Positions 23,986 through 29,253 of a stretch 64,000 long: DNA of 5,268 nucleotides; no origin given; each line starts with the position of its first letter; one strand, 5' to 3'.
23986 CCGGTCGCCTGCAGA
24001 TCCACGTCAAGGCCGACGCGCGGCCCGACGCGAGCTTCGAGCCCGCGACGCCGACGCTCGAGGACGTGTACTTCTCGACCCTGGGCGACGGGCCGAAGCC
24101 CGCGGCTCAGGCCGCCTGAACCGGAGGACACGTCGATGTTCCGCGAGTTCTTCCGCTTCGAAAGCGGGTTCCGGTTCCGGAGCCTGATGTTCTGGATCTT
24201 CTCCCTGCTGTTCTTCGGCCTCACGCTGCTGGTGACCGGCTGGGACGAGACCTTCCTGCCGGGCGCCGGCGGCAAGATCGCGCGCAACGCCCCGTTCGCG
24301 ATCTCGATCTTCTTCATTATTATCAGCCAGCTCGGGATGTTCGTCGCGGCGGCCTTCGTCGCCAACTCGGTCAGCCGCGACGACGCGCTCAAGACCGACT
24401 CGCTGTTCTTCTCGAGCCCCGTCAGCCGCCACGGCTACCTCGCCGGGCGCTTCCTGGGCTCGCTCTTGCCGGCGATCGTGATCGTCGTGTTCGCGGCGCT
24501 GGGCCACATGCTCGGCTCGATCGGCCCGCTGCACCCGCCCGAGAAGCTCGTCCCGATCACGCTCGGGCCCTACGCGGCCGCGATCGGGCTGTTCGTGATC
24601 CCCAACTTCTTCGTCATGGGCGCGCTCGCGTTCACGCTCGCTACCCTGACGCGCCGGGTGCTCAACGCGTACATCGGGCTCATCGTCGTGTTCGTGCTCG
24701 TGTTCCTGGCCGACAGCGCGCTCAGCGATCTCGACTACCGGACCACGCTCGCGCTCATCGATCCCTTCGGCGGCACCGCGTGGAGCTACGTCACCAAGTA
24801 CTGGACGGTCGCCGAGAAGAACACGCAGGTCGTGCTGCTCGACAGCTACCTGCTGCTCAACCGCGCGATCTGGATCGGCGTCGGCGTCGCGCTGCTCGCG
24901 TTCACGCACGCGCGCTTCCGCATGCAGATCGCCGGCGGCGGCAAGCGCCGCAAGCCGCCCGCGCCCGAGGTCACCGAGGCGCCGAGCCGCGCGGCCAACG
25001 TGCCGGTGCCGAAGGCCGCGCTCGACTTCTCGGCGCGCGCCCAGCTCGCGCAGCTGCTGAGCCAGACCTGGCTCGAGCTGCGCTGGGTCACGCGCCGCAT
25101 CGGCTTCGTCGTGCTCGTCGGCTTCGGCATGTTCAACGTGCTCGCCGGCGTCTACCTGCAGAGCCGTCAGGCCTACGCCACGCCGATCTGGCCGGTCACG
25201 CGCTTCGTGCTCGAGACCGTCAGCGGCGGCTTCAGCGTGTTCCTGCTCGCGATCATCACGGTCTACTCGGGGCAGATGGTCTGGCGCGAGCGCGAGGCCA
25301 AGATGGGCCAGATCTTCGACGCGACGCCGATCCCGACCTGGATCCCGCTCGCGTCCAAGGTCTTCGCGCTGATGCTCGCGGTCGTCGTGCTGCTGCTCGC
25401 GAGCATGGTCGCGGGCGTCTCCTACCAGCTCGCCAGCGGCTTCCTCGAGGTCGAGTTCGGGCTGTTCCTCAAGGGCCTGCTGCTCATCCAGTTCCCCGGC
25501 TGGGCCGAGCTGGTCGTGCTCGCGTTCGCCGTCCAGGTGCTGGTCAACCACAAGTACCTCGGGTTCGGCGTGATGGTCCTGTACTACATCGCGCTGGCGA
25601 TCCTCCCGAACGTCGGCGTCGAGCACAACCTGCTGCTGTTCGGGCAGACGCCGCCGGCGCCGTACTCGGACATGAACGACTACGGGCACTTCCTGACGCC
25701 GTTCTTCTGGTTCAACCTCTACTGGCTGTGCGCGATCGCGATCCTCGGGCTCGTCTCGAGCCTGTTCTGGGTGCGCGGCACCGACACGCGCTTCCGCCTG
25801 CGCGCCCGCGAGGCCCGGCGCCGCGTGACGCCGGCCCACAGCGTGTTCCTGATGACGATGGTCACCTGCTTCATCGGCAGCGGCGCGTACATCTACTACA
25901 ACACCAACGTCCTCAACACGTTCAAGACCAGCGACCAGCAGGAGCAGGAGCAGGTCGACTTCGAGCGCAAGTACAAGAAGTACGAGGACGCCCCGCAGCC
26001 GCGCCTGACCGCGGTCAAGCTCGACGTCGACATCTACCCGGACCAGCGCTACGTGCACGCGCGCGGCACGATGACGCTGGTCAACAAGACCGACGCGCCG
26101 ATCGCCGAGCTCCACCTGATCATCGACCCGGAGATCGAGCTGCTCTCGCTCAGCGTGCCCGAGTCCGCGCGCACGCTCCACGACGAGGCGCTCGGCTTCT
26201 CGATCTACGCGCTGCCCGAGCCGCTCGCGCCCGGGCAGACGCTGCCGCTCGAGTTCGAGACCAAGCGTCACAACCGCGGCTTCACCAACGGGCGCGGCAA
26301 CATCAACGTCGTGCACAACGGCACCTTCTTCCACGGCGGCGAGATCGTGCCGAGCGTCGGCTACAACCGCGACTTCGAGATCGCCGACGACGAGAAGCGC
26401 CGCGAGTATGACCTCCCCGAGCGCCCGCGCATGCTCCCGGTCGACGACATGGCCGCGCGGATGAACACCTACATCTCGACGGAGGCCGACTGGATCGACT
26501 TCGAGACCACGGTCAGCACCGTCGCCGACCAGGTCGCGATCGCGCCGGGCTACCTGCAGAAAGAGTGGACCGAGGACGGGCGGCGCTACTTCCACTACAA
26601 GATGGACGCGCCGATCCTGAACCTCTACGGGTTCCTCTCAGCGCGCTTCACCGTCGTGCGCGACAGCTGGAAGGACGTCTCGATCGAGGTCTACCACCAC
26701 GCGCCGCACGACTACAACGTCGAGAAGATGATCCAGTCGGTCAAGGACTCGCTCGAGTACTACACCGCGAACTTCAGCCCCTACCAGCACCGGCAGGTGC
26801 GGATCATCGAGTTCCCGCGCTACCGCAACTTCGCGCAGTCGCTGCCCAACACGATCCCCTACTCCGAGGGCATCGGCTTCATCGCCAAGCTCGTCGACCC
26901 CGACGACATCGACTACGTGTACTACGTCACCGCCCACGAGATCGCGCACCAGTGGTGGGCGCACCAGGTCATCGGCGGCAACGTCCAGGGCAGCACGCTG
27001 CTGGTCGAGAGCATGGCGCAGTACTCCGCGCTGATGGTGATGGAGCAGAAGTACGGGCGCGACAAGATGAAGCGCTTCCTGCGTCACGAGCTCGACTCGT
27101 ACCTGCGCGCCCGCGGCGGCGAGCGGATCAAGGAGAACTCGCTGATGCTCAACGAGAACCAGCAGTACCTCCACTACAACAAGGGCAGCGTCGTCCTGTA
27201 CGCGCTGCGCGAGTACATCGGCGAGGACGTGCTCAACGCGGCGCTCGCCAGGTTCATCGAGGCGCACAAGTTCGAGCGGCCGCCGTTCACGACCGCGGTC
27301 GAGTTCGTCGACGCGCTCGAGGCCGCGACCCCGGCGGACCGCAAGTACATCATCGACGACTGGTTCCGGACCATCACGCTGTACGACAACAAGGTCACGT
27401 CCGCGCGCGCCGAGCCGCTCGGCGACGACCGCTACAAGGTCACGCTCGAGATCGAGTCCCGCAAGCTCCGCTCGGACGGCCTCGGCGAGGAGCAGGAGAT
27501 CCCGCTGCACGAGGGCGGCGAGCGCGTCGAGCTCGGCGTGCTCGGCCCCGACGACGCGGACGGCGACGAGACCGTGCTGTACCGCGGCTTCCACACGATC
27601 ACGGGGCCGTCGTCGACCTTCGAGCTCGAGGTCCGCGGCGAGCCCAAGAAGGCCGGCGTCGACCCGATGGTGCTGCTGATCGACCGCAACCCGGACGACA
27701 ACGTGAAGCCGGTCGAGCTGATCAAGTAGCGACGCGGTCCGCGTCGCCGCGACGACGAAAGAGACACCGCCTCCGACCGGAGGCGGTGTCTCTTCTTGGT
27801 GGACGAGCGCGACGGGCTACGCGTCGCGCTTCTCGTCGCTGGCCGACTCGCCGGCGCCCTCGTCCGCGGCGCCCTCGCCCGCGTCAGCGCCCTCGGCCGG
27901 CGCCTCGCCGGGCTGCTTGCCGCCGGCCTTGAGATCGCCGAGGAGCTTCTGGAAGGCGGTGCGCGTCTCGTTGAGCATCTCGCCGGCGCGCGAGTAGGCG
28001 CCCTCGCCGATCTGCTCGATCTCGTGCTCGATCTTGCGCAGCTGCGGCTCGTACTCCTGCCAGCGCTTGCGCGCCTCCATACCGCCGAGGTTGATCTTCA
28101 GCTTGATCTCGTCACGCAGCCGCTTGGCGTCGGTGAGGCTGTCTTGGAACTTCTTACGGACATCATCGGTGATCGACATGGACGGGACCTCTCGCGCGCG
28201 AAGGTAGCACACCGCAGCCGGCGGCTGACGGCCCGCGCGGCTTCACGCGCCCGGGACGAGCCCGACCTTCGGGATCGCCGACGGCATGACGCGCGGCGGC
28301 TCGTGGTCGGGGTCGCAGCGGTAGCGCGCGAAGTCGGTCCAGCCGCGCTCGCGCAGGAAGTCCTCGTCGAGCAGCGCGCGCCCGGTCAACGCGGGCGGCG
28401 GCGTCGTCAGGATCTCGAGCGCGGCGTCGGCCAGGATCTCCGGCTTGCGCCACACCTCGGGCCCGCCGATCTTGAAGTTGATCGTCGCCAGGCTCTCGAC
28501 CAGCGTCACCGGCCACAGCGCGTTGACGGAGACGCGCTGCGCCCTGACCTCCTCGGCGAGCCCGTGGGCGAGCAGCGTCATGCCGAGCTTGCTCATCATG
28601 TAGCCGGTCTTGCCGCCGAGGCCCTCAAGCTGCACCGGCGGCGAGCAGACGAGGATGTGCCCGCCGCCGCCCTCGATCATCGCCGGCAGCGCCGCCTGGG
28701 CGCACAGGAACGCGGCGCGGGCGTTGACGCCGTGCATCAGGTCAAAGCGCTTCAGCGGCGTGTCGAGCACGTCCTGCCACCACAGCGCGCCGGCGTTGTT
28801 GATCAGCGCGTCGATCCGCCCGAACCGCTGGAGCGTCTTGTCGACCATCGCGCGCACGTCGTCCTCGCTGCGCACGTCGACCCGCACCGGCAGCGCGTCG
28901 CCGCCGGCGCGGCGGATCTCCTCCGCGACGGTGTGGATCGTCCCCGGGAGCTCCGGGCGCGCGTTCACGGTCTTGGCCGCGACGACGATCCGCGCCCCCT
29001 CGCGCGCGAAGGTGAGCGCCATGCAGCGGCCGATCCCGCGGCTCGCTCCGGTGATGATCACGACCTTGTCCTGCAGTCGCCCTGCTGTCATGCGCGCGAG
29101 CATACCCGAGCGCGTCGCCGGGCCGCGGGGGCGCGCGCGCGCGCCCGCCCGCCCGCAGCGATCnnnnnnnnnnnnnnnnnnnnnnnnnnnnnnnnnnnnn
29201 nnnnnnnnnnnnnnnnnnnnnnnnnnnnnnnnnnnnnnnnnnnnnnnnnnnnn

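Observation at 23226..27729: ABC ATPase followed by a 1197-aa polytopic permease fused to an M1-family metallopeptidase domain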

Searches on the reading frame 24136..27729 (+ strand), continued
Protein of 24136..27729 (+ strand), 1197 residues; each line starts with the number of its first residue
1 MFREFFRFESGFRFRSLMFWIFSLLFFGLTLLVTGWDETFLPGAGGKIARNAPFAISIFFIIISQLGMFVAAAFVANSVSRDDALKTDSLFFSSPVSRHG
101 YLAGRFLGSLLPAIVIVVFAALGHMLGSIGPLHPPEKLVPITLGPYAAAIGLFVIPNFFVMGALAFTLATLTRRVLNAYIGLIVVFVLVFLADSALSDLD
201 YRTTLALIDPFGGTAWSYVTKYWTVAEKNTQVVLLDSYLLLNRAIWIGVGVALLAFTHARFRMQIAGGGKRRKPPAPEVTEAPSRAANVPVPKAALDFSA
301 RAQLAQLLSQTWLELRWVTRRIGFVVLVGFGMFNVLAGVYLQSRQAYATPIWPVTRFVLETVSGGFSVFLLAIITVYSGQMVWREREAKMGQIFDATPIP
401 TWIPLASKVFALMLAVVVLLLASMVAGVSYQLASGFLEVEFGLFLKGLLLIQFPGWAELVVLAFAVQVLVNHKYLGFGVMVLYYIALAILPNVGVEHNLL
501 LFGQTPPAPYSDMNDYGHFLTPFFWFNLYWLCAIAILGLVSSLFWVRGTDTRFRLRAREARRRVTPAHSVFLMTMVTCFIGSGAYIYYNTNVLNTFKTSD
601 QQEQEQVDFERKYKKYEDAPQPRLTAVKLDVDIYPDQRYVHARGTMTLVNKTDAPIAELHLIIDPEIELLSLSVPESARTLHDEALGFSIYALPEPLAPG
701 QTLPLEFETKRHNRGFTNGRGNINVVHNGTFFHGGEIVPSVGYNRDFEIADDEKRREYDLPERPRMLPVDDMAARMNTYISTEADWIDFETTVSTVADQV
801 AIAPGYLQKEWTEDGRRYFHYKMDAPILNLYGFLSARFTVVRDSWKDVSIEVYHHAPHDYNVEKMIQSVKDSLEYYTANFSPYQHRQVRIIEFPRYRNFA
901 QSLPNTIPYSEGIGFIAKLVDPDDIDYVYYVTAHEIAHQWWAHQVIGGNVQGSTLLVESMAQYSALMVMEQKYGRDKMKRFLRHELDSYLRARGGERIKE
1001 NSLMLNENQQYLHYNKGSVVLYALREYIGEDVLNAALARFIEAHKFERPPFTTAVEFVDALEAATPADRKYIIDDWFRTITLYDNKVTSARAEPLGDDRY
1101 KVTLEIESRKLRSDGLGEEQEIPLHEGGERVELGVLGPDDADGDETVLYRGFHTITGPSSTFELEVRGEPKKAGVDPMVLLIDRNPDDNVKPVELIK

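Call 76: search_protein_representatives(protein=window:24136-27729:+)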
Query: 1197 residues. Proteins with E-value up to 0.001 (for the whole library): 8618; up to 1e-10: 4550; up to 1e-30: 2193. The best 150 are listed.
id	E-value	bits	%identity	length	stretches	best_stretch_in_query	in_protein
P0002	0.0e+00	2005.7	100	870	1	328-1197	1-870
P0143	0.0e+00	1183.4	46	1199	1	1-1194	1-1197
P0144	0.0e+00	1166.4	45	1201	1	1-1195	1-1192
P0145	0.0e+00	1157.5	44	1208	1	1-1196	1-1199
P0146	0.0e+00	1096.0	44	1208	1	2-1191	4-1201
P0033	0.0e+00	1094.9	45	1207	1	5-1194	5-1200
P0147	0.0e+00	1081.2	46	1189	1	19-1194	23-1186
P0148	0.0e+00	1049.6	43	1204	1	2-1193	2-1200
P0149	0.0e+00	1024.3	43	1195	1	1-1191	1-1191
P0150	0.0e+00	1017.1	41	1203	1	1-1194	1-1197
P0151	0.0e+00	1012.2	43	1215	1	8-1193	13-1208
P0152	2.1e-298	1009.5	40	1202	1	1-1197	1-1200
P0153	4.3e-297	1005.1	43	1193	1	8-1196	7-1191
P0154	5.5e-297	1004.8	43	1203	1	1-1193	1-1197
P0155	3.9e-296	1001.9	42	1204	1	1-1193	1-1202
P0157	4.1e-295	998.6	41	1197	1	7-1194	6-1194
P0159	1.4e-293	993.5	40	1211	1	1-1191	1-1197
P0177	5.4e-282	955.1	40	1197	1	14-1195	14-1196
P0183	2.2e-279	946.5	38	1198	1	2-1193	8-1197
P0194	1.8e-266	903.7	38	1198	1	6-1193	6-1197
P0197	9.1e-266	901.4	39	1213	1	1-1195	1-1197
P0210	1.7e-261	887.2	40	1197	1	6-1190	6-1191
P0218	7.1e-259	878.5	39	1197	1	1-1191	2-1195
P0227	5.4e-254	862.4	39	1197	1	17-1194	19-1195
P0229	1.7e-252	857.4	37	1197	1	2-1194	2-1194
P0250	1.0e-243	828.3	36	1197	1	3-1191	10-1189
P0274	6.1e-233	792.6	37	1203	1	1-1190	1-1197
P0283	3.2e-229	780.3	36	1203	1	1-1190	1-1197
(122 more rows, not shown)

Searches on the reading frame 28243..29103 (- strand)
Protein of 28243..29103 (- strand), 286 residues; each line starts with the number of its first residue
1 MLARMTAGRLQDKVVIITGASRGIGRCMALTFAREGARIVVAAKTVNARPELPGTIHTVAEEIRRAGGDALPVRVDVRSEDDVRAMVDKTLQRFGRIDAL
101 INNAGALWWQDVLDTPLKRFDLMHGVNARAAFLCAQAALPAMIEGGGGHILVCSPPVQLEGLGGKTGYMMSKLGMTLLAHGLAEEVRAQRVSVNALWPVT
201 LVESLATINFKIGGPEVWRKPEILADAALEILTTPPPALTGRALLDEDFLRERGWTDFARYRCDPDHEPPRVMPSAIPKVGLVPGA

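Call 9: search_protein_families(library=pfam, proteins=[window:28243-29103:-], max_evalue=0.001)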
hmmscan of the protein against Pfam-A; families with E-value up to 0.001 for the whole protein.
window:28243-29103:- (286 aa): 3 families
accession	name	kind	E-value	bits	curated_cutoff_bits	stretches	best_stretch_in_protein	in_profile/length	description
PF00106.31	adh_short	-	2.1e-40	138.7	26.6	1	13-199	1-180/195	short chain dehydrogenase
PF13561.12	adh_short_C2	-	1.3e-32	113.7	27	1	19-200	1-175/236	Enoyl-(Acyl carrier protein) reductase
PF08659.16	KR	-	1.9e-07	31.7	22.6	1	15-108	3-93/180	KR domain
